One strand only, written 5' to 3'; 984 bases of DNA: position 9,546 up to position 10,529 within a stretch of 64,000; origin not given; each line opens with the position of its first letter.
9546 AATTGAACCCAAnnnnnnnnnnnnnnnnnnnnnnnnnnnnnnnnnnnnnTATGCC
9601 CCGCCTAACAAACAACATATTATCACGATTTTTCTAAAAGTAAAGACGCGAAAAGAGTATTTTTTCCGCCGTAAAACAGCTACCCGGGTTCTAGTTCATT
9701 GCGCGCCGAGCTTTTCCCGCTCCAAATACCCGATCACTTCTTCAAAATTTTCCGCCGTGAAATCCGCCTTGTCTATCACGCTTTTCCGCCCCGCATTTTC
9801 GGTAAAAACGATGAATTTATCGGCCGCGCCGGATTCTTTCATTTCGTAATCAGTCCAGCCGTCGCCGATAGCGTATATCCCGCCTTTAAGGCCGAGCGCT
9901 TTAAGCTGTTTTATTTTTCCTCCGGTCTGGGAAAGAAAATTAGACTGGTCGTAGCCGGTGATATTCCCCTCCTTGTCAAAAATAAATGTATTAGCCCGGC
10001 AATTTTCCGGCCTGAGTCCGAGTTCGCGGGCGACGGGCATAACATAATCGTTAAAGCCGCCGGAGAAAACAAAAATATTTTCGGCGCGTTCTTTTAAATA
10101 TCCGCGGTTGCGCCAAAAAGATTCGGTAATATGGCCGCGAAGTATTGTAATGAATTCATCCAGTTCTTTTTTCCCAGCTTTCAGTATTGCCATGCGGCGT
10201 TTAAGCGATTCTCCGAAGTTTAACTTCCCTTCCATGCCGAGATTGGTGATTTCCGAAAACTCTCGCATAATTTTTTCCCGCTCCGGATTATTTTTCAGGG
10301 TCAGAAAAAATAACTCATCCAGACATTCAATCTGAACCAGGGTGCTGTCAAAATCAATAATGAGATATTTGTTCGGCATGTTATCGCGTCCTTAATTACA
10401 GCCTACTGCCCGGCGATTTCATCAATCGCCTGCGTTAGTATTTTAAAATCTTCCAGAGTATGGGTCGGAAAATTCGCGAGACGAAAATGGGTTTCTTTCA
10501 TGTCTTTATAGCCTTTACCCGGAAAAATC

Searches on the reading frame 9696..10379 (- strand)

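Call 41: search_protein_families(library=pfam, proteins=[window:9696-10379:-], max_evalue=0.0001)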
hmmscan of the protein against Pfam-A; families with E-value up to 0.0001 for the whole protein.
window:9696-10379:- (227 aa): 2 families
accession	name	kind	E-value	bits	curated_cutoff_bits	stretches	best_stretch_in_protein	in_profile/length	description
PF12710.13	HAD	-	9.7e-09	36.4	27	1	7-180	2-187/189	haloacid dehalogenase-like hydrolase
PF00702.32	Hydrolase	-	3.4e-05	24.8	26.4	1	6-180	4-186/191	haloacid dehalogenase-like hydrolase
